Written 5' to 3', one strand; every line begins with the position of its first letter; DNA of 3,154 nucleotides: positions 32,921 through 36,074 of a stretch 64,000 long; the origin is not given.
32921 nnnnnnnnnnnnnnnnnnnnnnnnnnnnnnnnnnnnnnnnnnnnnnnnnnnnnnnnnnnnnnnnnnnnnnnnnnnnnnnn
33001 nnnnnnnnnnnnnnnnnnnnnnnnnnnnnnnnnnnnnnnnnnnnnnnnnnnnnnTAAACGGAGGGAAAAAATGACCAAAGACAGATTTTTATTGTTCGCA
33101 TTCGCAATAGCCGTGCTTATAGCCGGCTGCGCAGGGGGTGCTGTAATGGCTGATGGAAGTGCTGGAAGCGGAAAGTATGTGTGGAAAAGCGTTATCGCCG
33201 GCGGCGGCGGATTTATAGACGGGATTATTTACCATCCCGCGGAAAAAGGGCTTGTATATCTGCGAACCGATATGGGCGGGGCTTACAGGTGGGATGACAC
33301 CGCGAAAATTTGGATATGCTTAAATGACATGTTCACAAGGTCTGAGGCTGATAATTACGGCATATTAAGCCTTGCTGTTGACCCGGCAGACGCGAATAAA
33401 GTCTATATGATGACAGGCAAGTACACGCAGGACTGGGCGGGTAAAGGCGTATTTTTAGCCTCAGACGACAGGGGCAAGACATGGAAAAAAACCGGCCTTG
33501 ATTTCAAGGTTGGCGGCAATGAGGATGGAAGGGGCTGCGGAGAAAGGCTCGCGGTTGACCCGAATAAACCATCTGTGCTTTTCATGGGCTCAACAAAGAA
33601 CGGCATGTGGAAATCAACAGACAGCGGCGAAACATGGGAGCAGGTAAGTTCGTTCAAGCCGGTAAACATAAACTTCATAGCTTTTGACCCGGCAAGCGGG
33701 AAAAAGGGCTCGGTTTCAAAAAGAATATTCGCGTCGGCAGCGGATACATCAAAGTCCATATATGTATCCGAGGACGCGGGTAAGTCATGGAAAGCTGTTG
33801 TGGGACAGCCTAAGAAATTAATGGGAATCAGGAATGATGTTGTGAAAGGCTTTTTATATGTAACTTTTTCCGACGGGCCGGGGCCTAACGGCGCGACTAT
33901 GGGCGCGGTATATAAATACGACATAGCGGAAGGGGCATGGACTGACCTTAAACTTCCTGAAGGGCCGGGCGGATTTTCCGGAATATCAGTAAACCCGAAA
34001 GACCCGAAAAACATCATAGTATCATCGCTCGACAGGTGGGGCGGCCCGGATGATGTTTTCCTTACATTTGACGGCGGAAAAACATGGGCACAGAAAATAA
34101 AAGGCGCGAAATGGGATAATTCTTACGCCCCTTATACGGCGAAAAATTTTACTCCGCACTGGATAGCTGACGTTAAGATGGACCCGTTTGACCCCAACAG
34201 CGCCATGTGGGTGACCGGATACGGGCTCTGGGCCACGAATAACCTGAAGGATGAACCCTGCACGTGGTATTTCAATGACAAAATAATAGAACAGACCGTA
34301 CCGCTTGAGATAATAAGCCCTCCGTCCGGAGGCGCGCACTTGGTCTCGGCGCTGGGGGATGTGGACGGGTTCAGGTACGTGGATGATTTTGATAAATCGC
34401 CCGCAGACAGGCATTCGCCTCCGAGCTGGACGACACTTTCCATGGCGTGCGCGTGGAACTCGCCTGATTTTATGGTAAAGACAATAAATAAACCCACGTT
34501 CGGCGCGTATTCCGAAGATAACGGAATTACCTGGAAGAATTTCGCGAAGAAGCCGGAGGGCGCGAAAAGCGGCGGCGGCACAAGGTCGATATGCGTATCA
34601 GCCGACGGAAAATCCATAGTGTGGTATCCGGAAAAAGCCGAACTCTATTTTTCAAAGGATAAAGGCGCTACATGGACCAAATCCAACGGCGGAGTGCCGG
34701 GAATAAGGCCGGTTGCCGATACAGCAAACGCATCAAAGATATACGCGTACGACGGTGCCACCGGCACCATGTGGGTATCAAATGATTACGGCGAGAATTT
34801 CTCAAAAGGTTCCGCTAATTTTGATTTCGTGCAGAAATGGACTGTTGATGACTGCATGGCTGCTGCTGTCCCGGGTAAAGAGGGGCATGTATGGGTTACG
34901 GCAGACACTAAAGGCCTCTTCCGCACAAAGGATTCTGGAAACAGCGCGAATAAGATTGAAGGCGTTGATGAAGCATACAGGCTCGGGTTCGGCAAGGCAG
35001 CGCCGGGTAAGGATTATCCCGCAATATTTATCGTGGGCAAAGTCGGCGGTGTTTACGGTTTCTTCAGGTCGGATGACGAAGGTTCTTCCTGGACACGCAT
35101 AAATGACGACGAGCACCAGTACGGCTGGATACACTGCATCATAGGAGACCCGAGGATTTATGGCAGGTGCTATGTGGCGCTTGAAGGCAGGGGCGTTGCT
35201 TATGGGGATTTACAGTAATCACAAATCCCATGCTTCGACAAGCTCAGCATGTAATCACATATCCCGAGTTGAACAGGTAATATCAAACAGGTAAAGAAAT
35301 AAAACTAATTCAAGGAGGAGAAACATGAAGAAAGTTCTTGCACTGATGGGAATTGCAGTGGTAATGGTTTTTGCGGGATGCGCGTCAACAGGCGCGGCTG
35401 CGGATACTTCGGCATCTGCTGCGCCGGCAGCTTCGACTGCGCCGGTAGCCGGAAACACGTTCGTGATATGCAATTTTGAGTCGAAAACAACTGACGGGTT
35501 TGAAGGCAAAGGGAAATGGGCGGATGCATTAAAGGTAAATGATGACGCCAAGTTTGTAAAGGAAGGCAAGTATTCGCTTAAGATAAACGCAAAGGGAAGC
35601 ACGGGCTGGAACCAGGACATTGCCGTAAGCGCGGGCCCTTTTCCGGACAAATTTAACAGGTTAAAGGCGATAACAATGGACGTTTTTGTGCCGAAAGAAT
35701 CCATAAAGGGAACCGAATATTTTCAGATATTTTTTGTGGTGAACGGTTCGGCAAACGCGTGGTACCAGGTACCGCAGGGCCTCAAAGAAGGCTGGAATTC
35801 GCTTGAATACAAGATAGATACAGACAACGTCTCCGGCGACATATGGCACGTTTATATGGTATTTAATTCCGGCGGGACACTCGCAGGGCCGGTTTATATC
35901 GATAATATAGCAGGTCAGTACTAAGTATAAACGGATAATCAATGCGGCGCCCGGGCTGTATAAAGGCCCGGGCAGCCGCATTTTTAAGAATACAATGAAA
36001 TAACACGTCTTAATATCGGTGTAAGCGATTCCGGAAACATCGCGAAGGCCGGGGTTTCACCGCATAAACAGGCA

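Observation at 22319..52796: About 30 kb xyloglucan-type polysaccharide utilization locus in a non-Bacteroidetes diderm, with its own xylose catabolism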

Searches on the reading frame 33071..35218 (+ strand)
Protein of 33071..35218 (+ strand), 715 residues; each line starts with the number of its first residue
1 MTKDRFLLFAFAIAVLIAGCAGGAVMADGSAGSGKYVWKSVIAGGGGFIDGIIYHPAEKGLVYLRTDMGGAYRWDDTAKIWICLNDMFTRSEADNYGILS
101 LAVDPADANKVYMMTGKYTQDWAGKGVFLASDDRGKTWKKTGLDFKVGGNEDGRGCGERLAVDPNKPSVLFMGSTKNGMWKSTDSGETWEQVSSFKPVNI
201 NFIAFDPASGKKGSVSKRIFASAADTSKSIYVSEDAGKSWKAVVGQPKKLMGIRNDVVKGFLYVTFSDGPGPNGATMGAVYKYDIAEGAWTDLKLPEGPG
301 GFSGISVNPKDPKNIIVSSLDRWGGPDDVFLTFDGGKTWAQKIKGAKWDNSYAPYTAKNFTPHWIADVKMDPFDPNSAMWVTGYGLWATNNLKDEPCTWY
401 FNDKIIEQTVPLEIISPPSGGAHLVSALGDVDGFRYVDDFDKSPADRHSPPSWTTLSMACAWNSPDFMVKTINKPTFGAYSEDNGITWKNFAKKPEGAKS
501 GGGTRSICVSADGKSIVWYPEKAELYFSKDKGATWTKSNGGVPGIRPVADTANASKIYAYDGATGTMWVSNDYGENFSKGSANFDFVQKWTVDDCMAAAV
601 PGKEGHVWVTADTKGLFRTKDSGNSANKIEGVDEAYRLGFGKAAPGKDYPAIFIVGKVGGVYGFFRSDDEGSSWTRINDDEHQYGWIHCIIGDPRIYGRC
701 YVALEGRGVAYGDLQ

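Call 3: search_protein_families(library=pfam, proteins=[window:33071-35218:+], max_evalue=0.01)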
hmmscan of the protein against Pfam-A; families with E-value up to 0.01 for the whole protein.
window:33071-35218:+ (715 aa): 5 families
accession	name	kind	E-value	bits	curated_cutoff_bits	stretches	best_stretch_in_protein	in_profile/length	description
PF15902.12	Sortilin-Vps10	-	4.6e-22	78.9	33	4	129-243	4-112/446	Sortilin, neurotensin receptor 3,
PF02012.26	BNR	-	1.3e-14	52.2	27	0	480-489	2-11/12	BNR/Asp-box repeat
PF15899.11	BNR_6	-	4.5e-06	26.6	27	0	131-141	4-14/14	BNR-Asp box repeat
PF14870.12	PSII_BNR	-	3e-05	23.9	27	0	169-213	246-290/303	Photosynthesis system II assembly factor YCF48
PF13088.12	BNR_2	-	5e-05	23.2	31.4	0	127-243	139-251/277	BNR repeat-like domain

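Call 17: search_protein_families(library=ncbifam, proteins=[window:33071-35218:+], max_evalue=0.01)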
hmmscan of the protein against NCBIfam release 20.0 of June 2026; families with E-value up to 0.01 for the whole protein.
window:33071-35218:+ (715 aa): 2 families
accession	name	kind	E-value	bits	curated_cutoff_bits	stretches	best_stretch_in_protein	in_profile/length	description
NF045728.1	glycosyl_F510_1955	equivalog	1.2e-25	90.2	175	3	100-250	97-223/246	F510_1955 family glycosylhydrolase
NF053688.1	BamI_Bacteroidota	equivalog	0.00039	19.8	370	0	170-242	221-284/452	BamI family beta-barrel-assembly machinery protein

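Call 19: search_solved_structures(query=window:33071-35218:+, max_evalue=0.01)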
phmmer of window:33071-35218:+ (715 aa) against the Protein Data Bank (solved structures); distinct sequences matched with E-value up to 0.01: 28.
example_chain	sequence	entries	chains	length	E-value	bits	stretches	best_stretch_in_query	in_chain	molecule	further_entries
6p2m_A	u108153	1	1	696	7.2e-224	748.6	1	30-712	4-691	Type 3a cellulose-binding domain protein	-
7kn8_A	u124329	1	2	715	6.9e-151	507.3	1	31-713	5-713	Cellulase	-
6p2n_A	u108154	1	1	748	1.7e-139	469.6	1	33-713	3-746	Xyloglucanase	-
6mgj_A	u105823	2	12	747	6.4e-139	467.7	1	34-713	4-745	Xyloglucanase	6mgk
2cn2_A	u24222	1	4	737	4.8e-138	464.8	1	33-713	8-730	BETA-1,4-XYLOGLUCAN HYDROLASE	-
6mgl_A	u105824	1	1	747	6.8e-138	464.3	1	34-713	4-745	Xyloglucanase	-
2cn3_A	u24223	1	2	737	5.2e-137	461.4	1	33-713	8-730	BETA-1,4-XYLOGLUCAN HYDROLASE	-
6p2o_A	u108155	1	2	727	2e-129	436.3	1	36-714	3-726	Xyloglucanase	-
5jwz_A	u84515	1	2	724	1.9e-126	426.4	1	36-713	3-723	Cellulose-binding family II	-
5fkr_A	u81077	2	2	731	9.9e-124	417.5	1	34-713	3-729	ENDO-1,4-BETA-GLUCANASE/XYLOGLUCANASE, PUTATIVE, GLY74A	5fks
5fkq_A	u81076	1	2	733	6.4e-123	414.8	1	32-713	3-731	ENDO-1,4-BETA-GLUCANASE/XYLOGLUCANASE, PUTATIVE, GLY74A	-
5fkt_A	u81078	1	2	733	6.7e-123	414.7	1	32-713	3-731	ENDO-1,4-BETA-GLUCANASE/XYLOGLUCANASE, GLY74A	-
4lgn_A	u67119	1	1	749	4.5e-118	398.8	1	34-714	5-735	Cellulose-binding, family II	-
6p2l_A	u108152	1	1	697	2.2e-106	360.1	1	40-710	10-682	Glycosyl hydrolase BNR repeat-containing protein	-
1sqj_A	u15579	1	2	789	2e-94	320.6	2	36-341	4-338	oligoxyloglucan reducing-end-specific cellobiohydrolase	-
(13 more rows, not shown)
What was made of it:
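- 33071..35218 (+): GH74 endo-xyloglucanase; lipoprotein (IAGC). Also 7kn8, 6p2n, 2cn2 and 5fkr, all xyloglucanases, aligned over the full length (call 19).
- On Xyloglucan utilisation locus (functional class): GH74 aligns over its full length with solved xyloglucanases, E 7e-224 to 1e-118 (call 19).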

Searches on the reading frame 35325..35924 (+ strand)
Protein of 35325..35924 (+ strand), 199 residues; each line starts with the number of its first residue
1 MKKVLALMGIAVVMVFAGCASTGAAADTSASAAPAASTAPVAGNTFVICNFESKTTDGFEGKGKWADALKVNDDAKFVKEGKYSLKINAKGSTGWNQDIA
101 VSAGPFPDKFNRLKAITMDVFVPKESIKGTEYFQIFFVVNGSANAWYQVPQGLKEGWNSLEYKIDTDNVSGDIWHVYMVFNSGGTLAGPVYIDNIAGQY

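Call 3: search_protein_families(library=pfam, proteins=[window:35325-35924:+], max_evalue=0.01)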
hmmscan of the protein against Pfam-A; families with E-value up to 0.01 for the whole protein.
window:35325-35924:+ (199 aa): 1 family
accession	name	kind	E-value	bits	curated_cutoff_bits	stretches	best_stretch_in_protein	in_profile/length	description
PF02018.23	CBM_4_9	-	0.0094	16.8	25.9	1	44-96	2-49/136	Carbohydrate binding domain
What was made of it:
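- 35325..35924 (+): lipoB: small CBM-like lipoprotein (FAGC). Weak CBM_4_9 hit (call 3).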

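Call 17: search_protein_families(library=ncbifam, proteins=[window:35325-35924:+], max_evalue=0.01)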
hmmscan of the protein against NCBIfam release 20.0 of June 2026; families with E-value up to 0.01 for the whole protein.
window:35325-35924:+ (199 aa): 1 family
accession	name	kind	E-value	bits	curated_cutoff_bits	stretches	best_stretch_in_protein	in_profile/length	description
NF033636.1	acid_shock_Asr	equivalog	0.0092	16.8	50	0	1-40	1-36/119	acid resistance repetitive basic protein Asr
